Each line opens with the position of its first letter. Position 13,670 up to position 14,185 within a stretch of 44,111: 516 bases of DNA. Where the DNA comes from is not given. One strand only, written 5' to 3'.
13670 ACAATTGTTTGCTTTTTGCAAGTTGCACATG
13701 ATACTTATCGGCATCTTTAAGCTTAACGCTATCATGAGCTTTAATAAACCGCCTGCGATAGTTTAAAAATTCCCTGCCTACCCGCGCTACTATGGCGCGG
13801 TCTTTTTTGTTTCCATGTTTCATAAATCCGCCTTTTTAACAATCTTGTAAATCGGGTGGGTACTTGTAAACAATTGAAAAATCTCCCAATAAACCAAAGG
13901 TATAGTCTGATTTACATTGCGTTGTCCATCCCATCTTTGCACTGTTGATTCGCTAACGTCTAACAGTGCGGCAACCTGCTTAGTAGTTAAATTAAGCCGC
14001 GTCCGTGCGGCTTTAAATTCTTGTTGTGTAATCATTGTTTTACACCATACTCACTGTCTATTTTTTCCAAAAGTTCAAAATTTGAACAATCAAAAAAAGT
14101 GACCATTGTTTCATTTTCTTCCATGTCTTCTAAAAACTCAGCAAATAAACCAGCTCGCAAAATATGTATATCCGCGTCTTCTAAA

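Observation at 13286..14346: acr-aca-like four-gene operon with repeated operator-like sites at the transcription convergence point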

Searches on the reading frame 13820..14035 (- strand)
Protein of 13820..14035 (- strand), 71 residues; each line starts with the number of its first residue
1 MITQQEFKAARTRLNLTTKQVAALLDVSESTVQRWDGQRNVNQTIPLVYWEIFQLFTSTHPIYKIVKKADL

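Call 3: search_protein_families(library=pfam, proteins=[window:13820-14035:-], max_evalue=1)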
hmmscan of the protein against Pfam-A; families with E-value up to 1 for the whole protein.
window:13820-14035:- (71 aa): 22 families
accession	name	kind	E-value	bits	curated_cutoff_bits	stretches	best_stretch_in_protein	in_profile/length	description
PF13384.12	HTH_23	-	6.6e-06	26.2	24.6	1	11-35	12-37/50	Homeodomain-like domain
PF12728.13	HTH_17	-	1.7e-05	25.4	27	1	16-35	2-21/51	Helix-turn-helix domain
PF20432.4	Xre-like-HTH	-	7.4e-05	23.4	25.8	1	8-40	16-45/63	Antitoxin Xre-like helix-turn-helix domain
PF13613.12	HTH_Tnp_4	-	8.1e-05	22.6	27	1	12-35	16-39/53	Helix-turn-helix of DDE superfamily endonuclease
PF01381.28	HTH_3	-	0.00019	21.8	23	1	8-35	2-29/55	Helix-turn-helix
PF13542.12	HTH_Tnp_ISL3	-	0.00058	19.7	27.4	1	15-35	26-46/51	Helix-turn-helix domain of transposase family ISL3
PF13560.12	HTH_31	-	0.00059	20.5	27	1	6-35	5-34/64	Helix-turn-helix domain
PF10668.15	Phage_terminase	-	0.002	18.3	22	1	16-41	23-48/67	Phage terminase small subunit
PF08281.18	Sigma70_r4_2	-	0.0021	18.1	25.7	1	14-35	25-46/54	Sigma-70, region 4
PF10078.15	DUF2316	-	0.003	18.2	26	1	3-34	11-42/89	Uncharacterized protein conserved in bacteria (DUF2316)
PF00376.29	MerR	-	0.0045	17.2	28.2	1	17-36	1-20/38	MerR family regulatory protein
PF13518.12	HTH_28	-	0.0062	17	25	1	17-36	14-33/52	Helix-turn-helix domain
PF13551.12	HTH_29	-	0.013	16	28.1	1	17-35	14-32/64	Winged helix-turn helix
PF24964.1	DUF7769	-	0.014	15.5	27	1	17-34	26-43/55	Domain of unknown function (DUF7769)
PF08220.18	HTH_DeoR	-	0.016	15.4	21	1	15-34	14-33/57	DeoR-like helix-turn-helix domain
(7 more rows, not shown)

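Call 4: search_protein_families(library=phrogs, proteins=[window:13820-14035:-], max_evalue=0.1)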
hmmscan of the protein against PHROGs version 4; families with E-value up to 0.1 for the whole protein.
window:13820-14035:- (71 aa): 34 families (the best 25 are shown)
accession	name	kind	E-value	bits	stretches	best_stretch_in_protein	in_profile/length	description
phrog_7950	-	transcription regulation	1.5e-09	38.8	1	1-45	6-52/68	transcriptional repressor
phrog_14076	-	transcription regulation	7.5e-06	27.4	1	3-39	14-53/86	transcriptional regulator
phrog_4779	-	transcription regulation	2e-05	26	1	1-48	1-52/98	transcriptional regulator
phrog_4836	-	transcription regulation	4.4e-05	24.1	1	4-37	77-110/194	CII-like regulator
phrog_8898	-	unknown function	0.00011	22.9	1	3-38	2-37/70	-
phrog_5119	-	unknown function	0.00016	22.5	1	3-41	54-92/152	-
phrog_2104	-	unknown function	0.0002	22.5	1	3-39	40-76/103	-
phrog_664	-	DNA, RNA and nucleotide metabolism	0.00077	20.3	1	3-42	88-127/210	DNA binding protein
phrog_66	-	integration and excision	0.0015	19.3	1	7-36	85-114/412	excisionase and transcriptional regulator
phrog_16553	-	transcription regulation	0.0016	19.5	1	12-39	19-46/92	transcriptional repressor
phrog_1553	-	integration and excision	0.0016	19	1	16-38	5-27/65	excisionase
phrog_11187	-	transcription regulation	0.0029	18.4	1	9-43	14-49/63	transcriptional regulator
phrog_57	-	head and packaging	0.0032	18.3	1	15-38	12-35/199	terminase small subunit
phrog_2907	-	integration and excision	0.0034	18.8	1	15-35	6-26/117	excisionase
phrog_8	-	transcription regulation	0.0046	17.4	1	1-41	75-116/346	transcriptional regulator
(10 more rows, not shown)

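Call 5: search_protein_families(library=padloc, proteins=[window:13820-14035:-], max_evalue=1)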
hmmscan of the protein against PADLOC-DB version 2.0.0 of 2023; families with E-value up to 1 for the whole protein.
window:13820-14035:- (71 aa): 5 families
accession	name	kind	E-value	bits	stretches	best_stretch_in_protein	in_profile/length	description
PDLC04133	mad1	-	0.0002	19.6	1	15-38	5-28/60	mads_1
PDLC03949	RmrA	-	0.00042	17.3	1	1-40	1-40/363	-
PDLC03946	RmrA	-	0.002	14.9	1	2-40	2-40/357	-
PDLC03956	RmrA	-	0.012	12.6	1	7-39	14-46/399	-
PDLC03951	RmrA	-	0.017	12.1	1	5-41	11-47/400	-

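Call 11: find_related_loci(query=window:13820-14035:-, collection=viral_contigs, flank=5000)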
Query window:13820-14035:- (71 aa) in viral_contigs; peptide patterns used: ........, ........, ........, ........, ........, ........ (x = any residue, [..] = any of these).
13 stretches matched a pattern, but none encodes a relative of the query by tblastn (E <= 1e-3).

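Call 18: find_homologous_proteins(query=window:13820-14035:-, max_evalue=0.001)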
Query window:13820-14035:- (71 aa): 1 proteins with E <= 0.001 among 4 candidates.
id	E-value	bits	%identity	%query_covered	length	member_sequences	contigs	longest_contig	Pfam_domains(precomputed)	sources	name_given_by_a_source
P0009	3.1e-39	149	100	100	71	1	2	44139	PF12728.14,PF13384.13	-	-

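Call 23: search_solved_structures(query=window:13820-14035:-, max_evalue=10, show_alignments=3)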
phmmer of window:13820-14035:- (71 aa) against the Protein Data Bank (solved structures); distinct sequences matched with E-value up to 10: 12.
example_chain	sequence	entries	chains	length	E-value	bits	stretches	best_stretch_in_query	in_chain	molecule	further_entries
9vt3_A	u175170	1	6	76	0.32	14.6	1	4-51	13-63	Aca3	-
5i41_B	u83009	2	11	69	0.45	14.1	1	16-41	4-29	Chromosome-anchoring protein RacA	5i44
9tv9_A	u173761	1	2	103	0.53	13.9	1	3-44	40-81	Antitoxin HigA-2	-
8qnl_A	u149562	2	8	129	0.64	13.7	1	8-38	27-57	Antitoxin Xre/MbcA/ParS-like toxin-binding domain-containing protein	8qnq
8vd6_A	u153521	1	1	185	0.78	13.4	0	16-45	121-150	CAP REPEAT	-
6xvy_B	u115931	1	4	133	0.79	13.4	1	5-40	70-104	Myelin P2 protein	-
8tac_A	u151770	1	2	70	0.93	13.2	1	5-40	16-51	DBP48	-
2mez_A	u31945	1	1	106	1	13.1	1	7-38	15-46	Multiprotein Bridging Factor (MBP-like)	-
7xi5_A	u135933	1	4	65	1.4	12.7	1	6-58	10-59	Transcriptional regulator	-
6xvq_A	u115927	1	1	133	1.4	12.7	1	5-40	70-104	Myelin P2 protein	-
6xvr_A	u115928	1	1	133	1.4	12.6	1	5-40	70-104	Myelin P2 protein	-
6fkg_C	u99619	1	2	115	1.5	12.5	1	9-43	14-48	Rv1990c (MbcA)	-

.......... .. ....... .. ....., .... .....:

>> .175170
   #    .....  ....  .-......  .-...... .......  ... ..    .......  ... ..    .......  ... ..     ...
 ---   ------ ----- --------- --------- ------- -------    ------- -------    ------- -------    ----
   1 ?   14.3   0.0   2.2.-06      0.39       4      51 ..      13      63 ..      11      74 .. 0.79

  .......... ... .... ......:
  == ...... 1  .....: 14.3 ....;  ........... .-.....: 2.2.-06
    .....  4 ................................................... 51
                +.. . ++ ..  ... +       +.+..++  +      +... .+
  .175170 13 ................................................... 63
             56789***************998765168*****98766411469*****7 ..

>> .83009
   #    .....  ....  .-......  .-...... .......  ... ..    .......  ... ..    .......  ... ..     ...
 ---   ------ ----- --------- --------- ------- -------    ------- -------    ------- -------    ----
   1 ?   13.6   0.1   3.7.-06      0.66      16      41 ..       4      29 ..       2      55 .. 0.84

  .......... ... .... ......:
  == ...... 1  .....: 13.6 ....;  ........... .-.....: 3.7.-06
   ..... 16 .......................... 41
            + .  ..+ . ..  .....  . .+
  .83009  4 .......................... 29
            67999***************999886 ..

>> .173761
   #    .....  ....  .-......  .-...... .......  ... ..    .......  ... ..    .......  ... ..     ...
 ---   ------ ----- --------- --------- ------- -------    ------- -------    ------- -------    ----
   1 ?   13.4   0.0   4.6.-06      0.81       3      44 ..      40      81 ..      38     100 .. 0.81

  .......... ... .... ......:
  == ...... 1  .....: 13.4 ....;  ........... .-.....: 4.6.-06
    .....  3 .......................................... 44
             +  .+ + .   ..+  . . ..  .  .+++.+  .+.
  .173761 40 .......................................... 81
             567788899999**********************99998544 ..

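Call 38: search_protein_families(library=ncbifam, proteins=[window:13820-14035:-], max_evalue=1)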
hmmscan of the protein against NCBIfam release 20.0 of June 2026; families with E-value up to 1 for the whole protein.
window:13820-14035:- (71 aa): 19 families
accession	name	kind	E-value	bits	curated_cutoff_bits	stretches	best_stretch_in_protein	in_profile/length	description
NF040522.1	VC1465_fam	subfamily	1e-07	32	70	1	7-44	1-39/111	VC1465 family Xer recombination activation factor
TIGR03830.1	CxxCG_CxxCG_HTH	subfamily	0.00014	21.7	61.8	1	2-39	65-102/127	type II TA system antitoxin MqsA family protein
NF033787.1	HTH_BldC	subfamily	0.00035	20.3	77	1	15-36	2-23/49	BldC family transcriptional regulator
TIGR01764.1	excise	domain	0.0011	19.2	28.8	1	16-35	2-21/49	excisionase family DNA-binding protein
NF049845.1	Xre_ParS_antitoxin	subfamily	0.0016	18.5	90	1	4-57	4-58/112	type II RES/Xre toxin-antitoxin system antitoxin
NF041265.1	NadS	equivalog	0.0032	17.7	60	1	6-43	34-71/94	NadS family protein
TIGR03070.1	couple_hipB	subfamily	0.0083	16.1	71.65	1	7-33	7-33/58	type II toxin-antitoxin system Y4mF family antitoxin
NF047542.1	telomere_Tap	equivalog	0.0095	14.7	600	1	8-40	23-55/695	telomere-associated protein Tap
NF007257.0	PRK09706.1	subfamily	0.021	14.7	101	1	5-39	8-42/135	transcriptional repressor DicA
NF007481.0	PRK10072.1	equivalog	0.028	14.9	110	1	5-40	36-71/96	HTH-type transcriptional regulator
NF003162.0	PRK04140.1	equivalog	0.031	13.3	263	1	3-46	127-171/317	transcriptional regulator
TIGR02937.1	sigma70-ECF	superfamily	0.032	13.9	42.9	1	12-35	128-153/165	sigma-70 family RNA polymerase sigma factor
NF041951.1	phage_RstR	subfamily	0.036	14.3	80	1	1-38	1-38/108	RstR family transcriptional repressor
NF040601.1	TerS_not_xtmA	equivalog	0.037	13.7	120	1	15-37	22-44/233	phage terminase small subunit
NF047737.1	antiphage_MADS1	equivalog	0.045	14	80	1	16-39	4-27/49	methylation-associated defense system helix-turn-helix domain-containing protein MAD1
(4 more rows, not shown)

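Call 39: search_protein_representatives(protein=window:13820-14035:-)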
Query: 71 residues. Proteins with E-value up to 0.001 (for the whole library): 114; up to 1e-10: 12; up to 1e-30: 1. The best 114 are listed.
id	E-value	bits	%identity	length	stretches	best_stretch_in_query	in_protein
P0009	9.9e-40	148.5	100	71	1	1-71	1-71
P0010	1.1e-17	79.1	58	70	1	2-68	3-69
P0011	1.7e-17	78.5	33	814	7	1-39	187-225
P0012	1.8e-16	75.3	34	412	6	2-49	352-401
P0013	8.4e-16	73.2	38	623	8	6-41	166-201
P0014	1.4e-15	72.5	55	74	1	4-68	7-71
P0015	6.7e-15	70.3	37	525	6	2-39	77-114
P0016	1.3e-14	69.5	35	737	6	2-41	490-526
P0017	3.7e-13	64.9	38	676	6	16-49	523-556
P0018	1.4e-12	63.1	30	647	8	10-40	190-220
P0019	2.1e-12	62.5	47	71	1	3-68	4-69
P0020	3.3e-11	58.7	35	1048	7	2-38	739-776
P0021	1.2e-10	56.9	39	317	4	2-36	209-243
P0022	2.5e-10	56.0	29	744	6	3-55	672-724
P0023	3.0e-10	55.7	29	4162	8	10-61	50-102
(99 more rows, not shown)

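Call 41: search_solved_structures(query=A2, max_evalue=1, show_alignments=3)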
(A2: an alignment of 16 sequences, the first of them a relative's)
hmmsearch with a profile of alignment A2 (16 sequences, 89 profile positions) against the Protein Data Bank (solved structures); distinct sequences matched with E-value up to 1: 69 (the best 60 are shown).
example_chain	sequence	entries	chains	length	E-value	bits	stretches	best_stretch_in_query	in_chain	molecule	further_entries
7xi5_A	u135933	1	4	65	1.4e-10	43.9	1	11-69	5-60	Transcriptional regulator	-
9vt3_A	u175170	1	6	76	3.7e-06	29.7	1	12-62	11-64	Aca3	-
8tac_A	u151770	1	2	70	3.8e-06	29.6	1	13-49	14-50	DBP48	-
3mlf_A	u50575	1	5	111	5.3e-06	29.2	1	11-50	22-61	transcriptional regulator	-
8qnl_A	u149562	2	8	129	8.4e-06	28.5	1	13-49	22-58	Antitoxin Xre/MbcA/ParS-like toxin-binding domain-containing protein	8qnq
2mez_A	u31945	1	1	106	2.5e-05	27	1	16-49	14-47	Multiprotein Bridging Factor (MBP-like)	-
2r1j_L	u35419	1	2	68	8.3e-05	25.3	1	8-50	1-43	Repressor protein C2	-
7t8i_A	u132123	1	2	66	0.0001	25.1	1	11-46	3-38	Phage element (ICEBs1)transcriptional regulator (Xre family)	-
1adr_A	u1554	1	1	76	0.0001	25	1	9-50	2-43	P22 C2 REPRESSOR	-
2p5t_A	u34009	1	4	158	0.00014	24.6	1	14-51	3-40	Putative transcriptional regulator PezA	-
3jxb_C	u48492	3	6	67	0.00017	24.3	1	11-50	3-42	Repressor protein C2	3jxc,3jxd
4yg1_A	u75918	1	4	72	0.00032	23.5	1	8-52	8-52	Antitoxin HipB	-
5k98_B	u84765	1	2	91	0.00044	23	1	8-52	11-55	Antitoxin HipB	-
2wiu_B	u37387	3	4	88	0.00045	23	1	8-52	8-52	HTH-TYPE TRANSCRIPTIONAL REGULATOR HIPB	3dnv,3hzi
4yg4_A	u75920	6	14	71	0.00052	22.8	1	11-52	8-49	Antitoxin HipB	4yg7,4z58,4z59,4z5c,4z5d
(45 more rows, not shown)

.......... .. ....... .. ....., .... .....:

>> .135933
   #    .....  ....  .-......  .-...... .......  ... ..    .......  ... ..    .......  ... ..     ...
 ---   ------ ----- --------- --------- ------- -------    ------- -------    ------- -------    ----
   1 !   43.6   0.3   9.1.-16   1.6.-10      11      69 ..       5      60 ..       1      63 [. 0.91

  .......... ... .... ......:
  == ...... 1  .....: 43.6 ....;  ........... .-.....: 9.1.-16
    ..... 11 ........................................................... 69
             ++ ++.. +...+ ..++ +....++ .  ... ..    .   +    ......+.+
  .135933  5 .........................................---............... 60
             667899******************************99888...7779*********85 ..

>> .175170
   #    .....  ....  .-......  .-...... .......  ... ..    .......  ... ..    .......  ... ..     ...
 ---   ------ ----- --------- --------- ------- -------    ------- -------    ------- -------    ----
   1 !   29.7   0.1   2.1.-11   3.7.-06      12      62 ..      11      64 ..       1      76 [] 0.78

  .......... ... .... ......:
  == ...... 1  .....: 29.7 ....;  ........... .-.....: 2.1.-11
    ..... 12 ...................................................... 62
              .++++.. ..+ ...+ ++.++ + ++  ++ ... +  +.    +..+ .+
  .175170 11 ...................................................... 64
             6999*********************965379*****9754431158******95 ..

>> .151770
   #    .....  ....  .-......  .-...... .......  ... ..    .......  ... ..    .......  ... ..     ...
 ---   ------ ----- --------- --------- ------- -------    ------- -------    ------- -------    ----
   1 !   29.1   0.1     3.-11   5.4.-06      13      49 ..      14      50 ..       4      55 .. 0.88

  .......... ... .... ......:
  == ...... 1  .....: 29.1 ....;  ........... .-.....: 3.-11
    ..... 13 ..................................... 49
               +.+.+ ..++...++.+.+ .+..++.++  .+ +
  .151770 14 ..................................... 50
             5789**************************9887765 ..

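Call 50: find_related_loci(query=A3, collection=viral_contigs, flank=4000)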
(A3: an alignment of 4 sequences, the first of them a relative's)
Query A3 (71 aa) in viral_contigs; peptide patterns used: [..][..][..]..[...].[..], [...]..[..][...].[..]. (x = any residue, [..] = any of these).
60 stretches matched a pattern; 4 encode a relative of the query (tblastn E <= 1e-3); 4 distinct loci.
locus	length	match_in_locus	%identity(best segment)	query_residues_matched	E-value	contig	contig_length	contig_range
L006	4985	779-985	35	1-69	7e-15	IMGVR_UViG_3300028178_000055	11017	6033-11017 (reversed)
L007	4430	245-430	39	8-69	8e-15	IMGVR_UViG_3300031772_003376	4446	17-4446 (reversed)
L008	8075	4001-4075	60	48-71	1e-5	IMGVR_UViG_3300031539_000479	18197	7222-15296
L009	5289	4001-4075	60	48-71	1e-5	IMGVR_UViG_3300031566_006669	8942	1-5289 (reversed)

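Call 51: find_related_loci(query=A4, collection=viral_contigs, flank=4000)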
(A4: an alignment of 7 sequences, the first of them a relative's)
Query A4 (80 aa) in viral_contigs; peptide patterns used: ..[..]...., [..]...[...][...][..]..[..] (x = any residue, [..] = any of these).
105 stretches matched a pattern; 28 encode a relative of the query (tblastn E <= 1e-3); 28 distinct loci.
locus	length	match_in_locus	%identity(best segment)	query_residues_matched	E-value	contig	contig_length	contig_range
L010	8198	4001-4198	70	2-67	7e-27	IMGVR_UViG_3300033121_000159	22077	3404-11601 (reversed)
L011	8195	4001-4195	71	3-67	4e-26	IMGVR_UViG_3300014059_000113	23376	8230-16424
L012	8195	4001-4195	66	3-67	4e-25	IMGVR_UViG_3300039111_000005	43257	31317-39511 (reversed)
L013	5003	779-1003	60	1-73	3e-23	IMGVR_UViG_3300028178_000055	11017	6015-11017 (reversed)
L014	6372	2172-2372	58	3-69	5e-22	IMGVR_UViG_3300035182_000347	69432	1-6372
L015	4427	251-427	64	9-67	6e-22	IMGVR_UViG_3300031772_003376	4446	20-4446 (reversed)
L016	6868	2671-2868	58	2-67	4e-20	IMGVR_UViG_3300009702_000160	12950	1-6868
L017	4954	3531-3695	67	2-56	3e-19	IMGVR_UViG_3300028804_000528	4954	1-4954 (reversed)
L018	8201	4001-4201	55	1-67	5e-19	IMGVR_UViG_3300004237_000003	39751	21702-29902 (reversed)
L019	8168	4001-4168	63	3-58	8e-19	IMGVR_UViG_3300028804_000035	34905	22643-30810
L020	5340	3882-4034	69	7-57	1e-18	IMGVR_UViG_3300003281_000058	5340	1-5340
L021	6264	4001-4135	58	23-67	1e-15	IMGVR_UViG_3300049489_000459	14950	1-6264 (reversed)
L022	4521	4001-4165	55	2-56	2e-14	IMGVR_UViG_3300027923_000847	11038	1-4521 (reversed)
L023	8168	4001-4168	52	4-59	3e-14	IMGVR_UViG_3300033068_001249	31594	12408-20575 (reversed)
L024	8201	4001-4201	42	7-68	3e-11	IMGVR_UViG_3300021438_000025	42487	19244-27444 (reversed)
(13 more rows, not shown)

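Call 60: search_protein_families(library=pfam, alignment_id=A5, max_evalue=0.001)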
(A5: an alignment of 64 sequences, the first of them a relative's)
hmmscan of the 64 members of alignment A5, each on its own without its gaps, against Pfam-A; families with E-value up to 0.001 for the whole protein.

A. member 1, L010:3831-3992:+ (54 aa): 0 families

B. families by the number of members that match (of 64 scanned): 12 families
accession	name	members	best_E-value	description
PF06067.16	DUF932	1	4.2e-44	Domain of unknown function (DUF932)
PF01555.25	N6_N4_Mtase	1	2e-15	DNA methylase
PF13539.11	Peptidase_M15_4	1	1.6e-13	D-alanyl-D-alanine carboxypeptidase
PF23907.1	DUF7249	1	1.6e-11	Family of unknown function (DUF7249)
PF11351.13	GTA_holin_3TM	1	1.2e-09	Holin of 3TMs, for gene-transfer release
PF19905.4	DUF6378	1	1.7e-08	Domain of unknown function (DUF6378)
PF21628.3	Gp10-like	1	5e-08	Major coat protein-like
PF05119.17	Terminase_4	1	1.3e-06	Phage terminase, small subunit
PF04448.17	DUF551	1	1.7e-05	Protein of unknown function (DUF551)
PF09339.16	HTH_IclR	1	0.00012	IclR helix-turn-helix domain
PF03602.21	Cons_hypoth95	1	0.00025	Conserved hypothetical protein 95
PF15777.11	Anti-TRAP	1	0.00086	Tryptophan RNA-binding attenuator protein inhibitory protein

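Call 61: search_protein_families(library=phrogs, alignment_id=A5, max_evalue=0.00001)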
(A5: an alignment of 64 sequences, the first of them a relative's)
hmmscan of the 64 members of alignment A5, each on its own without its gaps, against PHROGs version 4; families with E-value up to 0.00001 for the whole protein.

A. member 1, L010:3831-3992:+ (54 aa): 0 families

B. families by the number of members that match (of 64 scanned): 42 families (the first 25 are shown)
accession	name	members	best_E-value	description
phrog_30542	-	2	1.1e-10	-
phrog_21731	-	2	2.2e-09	-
phrog_465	-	1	7.6e-62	endolysin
phrog_1221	-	1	2e-53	-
phrog_67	-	1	2.6e-45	DNA methyltransferase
phrog_25637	-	1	4.7e-44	-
phrog_9434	-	1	5.4e-43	-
phrog_6628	-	1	9e-41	-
phrog_9763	-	1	3e-38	-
phrog_23224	-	1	1.1e-36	DNA methyltransferase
phrog_11504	-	1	2.5e-35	-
phrog_3956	-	1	1.7e-30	-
phrog_6574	-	1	6.5e-30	-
phrog_14548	-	1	7.6e-29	-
phrog_19550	-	1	2.4e-26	-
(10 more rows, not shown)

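Call 64: find_related_loci(query=A3, collection=metagenome_contigs, flank=4000)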
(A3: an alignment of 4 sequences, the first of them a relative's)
Query A3 (71 aa) in metagenome_contigs; peptide patterns used: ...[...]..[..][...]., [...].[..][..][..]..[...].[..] (x = any residue, [..] = any of these).
201 stretches matched a pattern; 5 encode a relative of the query (tblastn E <= 1e-3); 5 distinct loci.
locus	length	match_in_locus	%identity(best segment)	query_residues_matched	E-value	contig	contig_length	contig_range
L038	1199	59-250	47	7-70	1e-18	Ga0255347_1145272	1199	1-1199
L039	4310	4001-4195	38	4-68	4e-15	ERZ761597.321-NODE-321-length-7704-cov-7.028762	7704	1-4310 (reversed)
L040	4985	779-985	35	1-69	6e-15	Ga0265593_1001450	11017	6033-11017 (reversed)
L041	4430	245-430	39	8-69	6e-15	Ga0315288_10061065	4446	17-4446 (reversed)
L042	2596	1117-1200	43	12-39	3e-6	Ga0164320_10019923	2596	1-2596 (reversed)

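Call 65: find_related_loci(query=A3, collection=genome_contigs, flank=4000)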
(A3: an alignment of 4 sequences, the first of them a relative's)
Query A3 (71 aa) in genome_contigs; peptide patterns used: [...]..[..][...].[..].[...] (x = any residue, [..] = any of these).
74 stretches matched a pattern, but none encodes a relative of the query by tblastn (E <= 1e-3).

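Call 66: find_related_loci(query=A4, collection=genome_contigs, flank=4000)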
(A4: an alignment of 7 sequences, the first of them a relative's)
Query A4 (80 aa) in genome_contigs; peptide patterns used: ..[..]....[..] (x = any residue, [..] = any of these).
14 stretches matched a pattern; 5 encode a relative of the query (tblastn E <= 1e-3); 5 distinct loci.
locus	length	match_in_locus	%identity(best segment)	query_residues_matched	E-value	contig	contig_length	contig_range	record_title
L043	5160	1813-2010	61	2-67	4e-23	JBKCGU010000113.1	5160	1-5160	MAG: Polaromonas sp. isolate samp_4305_semibin_24 samp_4305_748967, whole genome shotgun sequence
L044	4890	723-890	64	4-59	4e-21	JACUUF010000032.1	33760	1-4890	MAG: Methyloprofundus sp. isolate Kmv24 NODE_568_length_33760_cov_105.171488, whole genome shotgun sequence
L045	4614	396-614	53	3-76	6e-20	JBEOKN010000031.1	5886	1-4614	MAG: Azonexus sp. isolate mt_I.16 NODE_4790_length_5886_cov_19.744298, whole genome shotgun sequence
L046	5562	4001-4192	53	4-67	1e-17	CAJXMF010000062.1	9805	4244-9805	MAG TPA_asm: uncultured Methylococcaceae bacterium isolate SRR4023290_bin.21_MetaBAT_v2.12.1_MAG genome assembly, contig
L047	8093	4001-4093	54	26-58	7e-5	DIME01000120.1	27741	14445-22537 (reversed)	MAG TPA_asm: Candidatus Accumulibacter vicinus isolate UBA5574 UBA5574_contig_333, whole genome shotgun sequence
